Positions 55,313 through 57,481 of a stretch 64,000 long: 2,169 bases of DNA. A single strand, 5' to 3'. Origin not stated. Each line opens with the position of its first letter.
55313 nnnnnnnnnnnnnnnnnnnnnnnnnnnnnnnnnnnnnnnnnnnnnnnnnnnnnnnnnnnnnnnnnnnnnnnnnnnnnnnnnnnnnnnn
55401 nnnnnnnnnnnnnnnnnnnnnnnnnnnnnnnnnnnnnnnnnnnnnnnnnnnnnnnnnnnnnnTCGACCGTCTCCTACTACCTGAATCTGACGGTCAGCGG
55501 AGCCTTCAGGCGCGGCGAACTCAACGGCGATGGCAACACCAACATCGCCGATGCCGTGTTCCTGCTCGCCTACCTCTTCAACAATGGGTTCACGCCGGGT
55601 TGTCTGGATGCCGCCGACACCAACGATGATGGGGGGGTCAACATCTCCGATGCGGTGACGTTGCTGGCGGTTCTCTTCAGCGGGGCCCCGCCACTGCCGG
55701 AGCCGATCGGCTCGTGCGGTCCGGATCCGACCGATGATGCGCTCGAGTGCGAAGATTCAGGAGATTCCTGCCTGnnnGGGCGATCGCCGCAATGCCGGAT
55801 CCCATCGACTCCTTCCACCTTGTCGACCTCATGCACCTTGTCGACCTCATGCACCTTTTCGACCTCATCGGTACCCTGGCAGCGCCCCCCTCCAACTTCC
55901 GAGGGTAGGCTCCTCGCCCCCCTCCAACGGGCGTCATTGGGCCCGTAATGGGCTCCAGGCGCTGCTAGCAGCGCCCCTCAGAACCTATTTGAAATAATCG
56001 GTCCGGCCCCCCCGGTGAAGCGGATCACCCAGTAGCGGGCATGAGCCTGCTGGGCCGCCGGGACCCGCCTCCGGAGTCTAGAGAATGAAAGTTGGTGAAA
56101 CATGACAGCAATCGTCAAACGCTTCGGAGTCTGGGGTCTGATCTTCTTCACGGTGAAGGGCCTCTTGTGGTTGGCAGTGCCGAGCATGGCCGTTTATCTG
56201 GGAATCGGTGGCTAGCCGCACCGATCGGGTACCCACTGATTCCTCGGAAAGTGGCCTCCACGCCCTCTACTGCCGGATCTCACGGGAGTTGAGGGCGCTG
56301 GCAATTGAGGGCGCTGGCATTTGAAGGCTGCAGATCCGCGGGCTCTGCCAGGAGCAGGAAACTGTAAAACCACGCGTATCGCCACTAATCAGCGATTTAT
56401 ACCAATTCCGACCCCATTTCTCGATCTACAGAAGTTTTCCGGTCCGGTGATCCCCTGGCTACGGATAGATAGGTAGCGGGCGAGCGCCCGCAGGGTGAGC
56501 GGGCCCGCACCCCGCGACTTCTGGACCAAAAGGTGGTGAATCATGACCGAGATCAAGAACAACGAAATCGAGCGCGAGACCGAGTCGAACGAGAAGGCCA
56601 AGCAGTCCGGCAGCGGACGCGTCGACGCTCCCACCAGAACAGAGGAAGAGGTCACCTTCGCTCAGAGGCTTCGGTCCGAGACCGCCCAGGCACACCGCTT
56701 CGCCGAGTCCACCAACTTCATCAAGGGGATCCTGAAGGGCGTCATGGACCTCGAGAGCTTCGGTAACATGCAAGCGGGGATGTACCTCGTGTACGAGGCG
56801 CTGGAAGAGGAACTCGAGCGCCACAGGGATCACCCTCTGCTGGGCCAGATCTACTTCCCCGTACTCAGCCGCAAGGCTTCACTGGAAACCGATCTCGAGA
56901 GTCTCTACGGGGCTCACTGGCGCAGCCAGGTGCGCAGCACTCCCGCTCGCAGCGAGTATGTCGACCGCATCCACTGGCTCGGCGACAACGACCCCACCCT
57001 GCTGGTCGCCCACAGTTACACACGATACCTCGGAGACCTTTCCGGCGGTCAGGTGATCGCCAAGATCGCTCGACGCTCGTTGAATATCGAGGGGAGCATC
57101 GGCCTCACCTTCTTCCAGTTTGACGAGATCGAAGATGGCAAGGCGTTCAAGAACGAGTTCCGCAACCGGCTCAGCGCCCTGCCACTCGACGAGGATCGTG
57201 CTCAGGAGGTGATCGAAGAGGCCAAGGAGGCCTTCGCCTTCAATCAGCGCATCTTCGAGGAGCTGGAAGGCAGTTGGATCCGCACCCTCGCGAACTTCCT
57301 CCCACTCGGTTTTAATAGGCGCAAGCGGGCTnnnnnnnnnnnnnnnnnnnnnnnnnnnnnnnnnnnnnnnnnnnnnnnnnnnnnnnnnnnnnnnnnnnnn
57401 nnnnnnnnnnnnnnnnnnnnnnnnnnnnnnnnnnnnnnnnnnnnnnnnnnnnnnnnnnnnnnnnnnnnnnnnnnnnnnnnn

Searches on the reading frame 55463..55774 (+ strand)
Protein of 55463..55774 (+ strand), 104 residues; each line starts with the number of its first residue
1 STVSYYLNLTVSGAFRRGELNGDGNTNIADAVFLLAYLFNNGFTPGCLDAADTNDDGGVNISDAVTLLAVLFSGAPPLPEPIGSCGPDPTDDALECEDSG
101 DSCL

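Call 17: find_related_loci(query=A3, collection=genome_contigs, flank=6000)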
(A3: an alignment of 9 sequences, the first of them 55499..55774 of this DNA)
Query A3 (92 aa) in genome_contigs; peptide patterns used: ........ (x = any residue, [..] = any of these).
78 stretches matched a pattern; 62 encode a relative of the query (tblastn E <= 1e-3); 62 distinct loci.
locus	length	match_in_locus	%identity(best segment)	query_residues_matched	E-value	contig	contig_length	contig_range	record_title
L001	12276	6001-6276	96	1-92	1e-55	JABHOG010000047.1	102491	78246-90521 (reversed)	MAG: Planctomycetota bacterium isolate SI037S4_bin26 k141_456265, whole genome shotgun sequence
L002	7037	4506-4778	97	2-92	3e-55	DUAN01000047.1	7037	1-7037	MAG TPA_asm: Planctomycetota bacterium isolate UWMA-0276 NODE_13746_length_7037_cov_0.474632, whole genome shotgun seque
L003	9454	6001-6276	97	1-92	7e-55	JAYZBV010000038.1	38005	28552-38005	MAG: Planctomycetota bacterium isolate XB_MAG1214 DB_MAG1214_0038, whole genome shotgun sequence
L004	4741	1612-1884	96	2-92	1e-54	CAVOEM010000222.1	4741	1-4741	MAG: Planctomycetes bacterium UBA1146 isolate CBN3_331.54 genome assembly, contig: Ga0302139_10009568, whole genome shot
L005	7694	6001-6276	93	1-92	1e-53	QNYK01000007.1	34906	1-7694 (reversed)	MAG: Bacillota bacterium isolate MAG 7 Ga0232646_1000217, whole genome shotgun sequence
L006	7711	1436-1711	89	1-92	2e-49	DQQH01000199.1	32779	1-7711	MAG TPA_asm: Planctomycetota bacterium isolate SZUA-1234 k95_800029, whole genome shotgun sequence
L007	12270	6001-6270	69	3-92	8e-38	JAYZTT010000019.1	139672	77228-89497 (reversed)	MAG: Planctomycetota bacterium isolate XB_MAG50 DB_MAG50_0019, whole genome shotgun sequence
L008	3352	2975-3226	57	2-85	6e-28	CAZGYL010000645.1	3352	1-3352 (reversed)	MAG TPA_asm: uncultured Planctomycetia bacterium isolate binchicken_co6_198 genome assembly, contig: NODE_40273_length_3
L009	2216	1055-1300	57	3-84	7e-26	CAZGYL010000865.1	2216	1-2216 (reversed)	MAG TPA_asm: uncultured Planctomycetia bacterium isolate binchicken_co6_198 genome assembly, contig: NODE_73102_length_2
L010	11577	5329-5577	58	3-86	6e-25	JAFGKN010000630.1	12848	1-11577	MAG: Planctomycetota bacterium isolate Zod_Metabat.340 k87_7588116, whole genome shotgun sequence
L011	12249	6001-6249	60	3-84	3e-24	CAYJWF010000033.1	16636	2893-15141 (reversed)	MAG TPA_asm: uncultured Planctomycetia bacterium isolate ERP125453_co1_501 genome assembly, contig: NODE_3558_length_166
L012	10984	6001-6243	56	2-82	4e-24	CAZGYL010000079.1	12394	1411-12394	MAG TPA_asm: uncultured Planctomycetia bacterium isolate binchicken_co6_198 genome assembly, contig: NODE_5996_length_12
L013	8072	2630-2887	52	1-86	6e-23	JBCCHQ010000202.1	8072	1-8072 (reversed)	MAG: Planctomycetota bacterium isolate P01_B01_bin.70 k141_2709267_length_8072_cov_15.0000, whole genome shotgun sequenc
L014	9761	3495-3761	53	2-91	1e-22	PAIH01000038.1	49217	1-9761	MAG: Planctomycetota bacterium isolate NAT2 98852, whole genome shotgun sequence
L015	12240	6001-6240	56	3-82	9e-23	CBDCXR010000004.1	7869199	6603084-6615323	MAG: Planctomycetota bacterium isolate 4b603351-8a71-4708-9f49-a82285727c68 genome assembly, contig: contig_4, whole gen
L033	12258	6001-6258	51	3-86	2e-19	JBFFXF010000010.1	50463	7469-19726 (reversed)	MAG: Planctomycetota bacterium isolate Mix_sand01.2020.11.D.10 k141_1389529_length_50463_cov_12.7259, whole genome shotg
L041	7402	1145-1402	54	1-87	9e-21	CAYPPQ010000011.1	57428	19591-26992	MAG TPA_asm: uncultured Planctomycetia bacterium isolate binchicken_co147_300 genome assembly, contig: NODE_1810_length_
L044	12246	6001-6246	54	3-84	6e-18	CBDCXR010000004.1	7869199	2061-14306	MAG: Planctomycetota bacterium isolate 4b603351-8a71-4708-9f49-a82285727c68 genome assembly, contig: contig_4, whole gen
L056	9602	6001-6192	55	23-84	1e-14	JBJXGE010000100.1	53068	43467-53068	MAG: Planctomycetota bacterium isolate F1F2.bin.342 k127_8131496, whole genome shotgun sequence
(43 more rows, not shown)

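Call 30: search_protein_families(library=pfam, alignment_id=A4, max_evalue=0.001)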
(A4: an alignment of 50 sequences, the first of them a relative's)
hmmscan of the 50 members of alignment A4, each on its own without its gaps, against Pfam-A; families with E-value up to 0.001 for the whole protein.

A. member 1, L054:292-6264:+ (1991 aa): 2 families
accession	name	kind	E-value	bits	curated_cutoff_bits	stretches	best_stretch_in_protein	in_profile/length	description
PF00404.24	Dockerin_1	-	0.00016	22.3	22.9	1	1907-1959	2-56/57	Dockerin type I domain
PF07731.20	Cu-oxidase_2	-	0.00079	19.6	20.4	0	384-475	30-128/137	Multicopper oxidase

B. families by the number of members that match (of 50 scanned): 44 families (the first 25 are shown)
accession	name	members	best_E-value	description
PF00404.24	Dockerin_1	21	8.4e-32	Dockerin type I domain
PF01839.29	FG-GAP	5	6.4e-44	FG-GAP repeat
PF13517.12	FG-GAP_3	5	1.1e-34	FG-GAP-like repeat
PF13385.13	Laminin_G_3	4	1.3e-60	Concanavalin A-like lectin/glucanases superfamily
PF01833.30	TIG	3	1e-133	IPT/TIG domain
PF22633.2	F5_F8_type_C_2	2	7.9e-24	NedA-like, galactose-binding domain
PF13290.12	CHB_HEX_C_1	2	7.7e-20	Chitobiase/beta-hexosaminidase C-terminal domain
PF00754.31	F5_F8_type_C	2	7.1e-18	F5/8 type C domain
PF13202.12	EF-hand_5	2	3.7e-17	EF hand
PF13499.12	EF-hand_7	2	4.6e-17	EF-hand domain pair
PF13287.12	Fn3_assoc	2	5.2e-14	Fn3 associated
PF00932.25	LTD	2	3.3e-13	Lamin Tail Domain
PF13405.12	EF-hand_6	2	4.9e-10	EF-hand domain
PF00041.27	fn3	2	4.2e-09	Fibronectin type III domain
PF08811.16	DUF1800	1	2.3e-81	Protein of unknown function (DUF1800)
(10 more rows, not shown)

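Call 36: search_protein_families(library=pfam, proteins=[L033:4648-7041:+, L044:3894-4793:+, L006:3517-4668:+, L056:4681-6210:+, L041:5332-6843:+], max_evalue=1)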
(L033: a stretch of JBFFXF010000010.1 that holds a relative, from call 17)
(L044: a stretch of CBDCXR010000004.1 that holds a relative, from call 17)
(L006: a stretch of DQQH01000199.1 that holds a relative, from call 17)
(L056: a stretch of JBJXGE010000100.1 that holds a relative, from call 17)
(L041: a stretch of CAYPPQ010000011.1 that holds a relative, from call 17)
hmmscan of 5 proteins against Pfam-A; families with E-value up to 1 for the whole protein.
L033:4648-7041:+ (798 aa): 4 families
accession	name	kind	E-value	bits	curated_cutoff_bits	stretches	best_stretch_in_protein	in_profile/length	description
PF00404.24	Dockerin_1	-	8.8e-17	61.5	22.9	3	455-510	2-56/57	Dockerin type I domain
PF13499.12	EF-hand_7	-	0.0019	19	30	1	456-503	12-62/67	EF-hand domain pair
PF00963.24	Cohesin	-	0.13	12.9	24.1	1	550-597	3-55/139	Cohesin domain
PF13405.12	EF-hand_6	-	0.26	11.6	25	0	488-509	7-28/30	EF-hand domain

L044:3894-4793:+ (300 aa): 0 families

L006:3517-4668:+ (384 aa): 1 family
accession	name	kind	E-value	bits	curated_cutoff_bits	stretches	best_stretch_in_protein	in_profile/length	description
PF00404.24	Dockerin_1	-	0.0086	16.7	22.9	1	299-345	2-49/57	Dockerin type I domain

L056:4681-6210:+ (510 aa): 3 families
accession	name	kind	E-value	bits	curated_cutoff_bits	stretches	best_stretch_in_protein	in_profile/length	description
PF00404.24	Dockerin_1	-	0.011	16.4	22.9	1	456-475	33-52/57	Dockerin type I domain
PF13405.12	EF-hand_6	-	0.19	12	25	0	457-478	7-28/30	EF-hand domain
PF13202.12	EF-hand_5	-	0.23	11.5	25.9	1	456-468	5-17/25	EF hand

L041:5332-6843:+ (504 aa): 0 families

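Call 59: search_protein_families(library=ncbifam, proteins=[window:55463-55774:+], max_evalue=10)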
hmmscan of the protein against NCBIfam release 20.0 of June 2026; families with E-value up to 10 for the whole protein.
window:55463-55774:+ (104 aa): 2 families
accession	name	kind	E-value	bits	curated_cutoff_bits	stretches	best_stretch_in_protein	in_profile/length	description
NF049990.1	CellobisidaseCelK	equivalog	0.00039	18.7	1700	1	18-68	830-879/889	cellulose 1,4-beta-cellobiosidase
NF045500.1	Omp28_seleno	equivalog_domain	0.21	10.9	200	1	17-70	317-374/377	Omp28-related selenoprotein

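Call 65: search_protein_families(library=pfam, proteins=[window:55463-55774:+], max_evalue=10)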
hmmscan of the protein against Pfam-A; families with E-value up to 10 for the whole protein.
window:55463-55774:+ (104 aa): 2 families
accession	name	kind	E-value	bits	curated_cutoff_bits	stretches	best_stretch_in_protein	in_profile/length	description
PF00404.24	Dockerin_1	-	3.7e-06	27.5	22.9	1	20-67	4-52/57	Dockerin type I domain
PF22391.1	DUF6975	-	0.27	11.3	27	1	24-54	21-49/198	Family of unknown function (DUF6975)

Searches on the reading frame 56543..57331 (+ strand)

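Call 50: search_protein_families(library=pfam, proteins=[window:56543-57331:+], max_evalue=0.001)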
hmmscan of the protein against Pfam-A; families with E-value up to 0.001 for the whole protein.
window:56543-57331:+ (263 aa): 1 family
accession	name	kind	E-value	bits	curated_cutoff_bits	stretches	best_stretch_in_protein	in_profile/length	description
PF01126.25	Heme_oxygenase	-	6.7e-72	242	23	1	38-240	2-204/204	Heme oxygenase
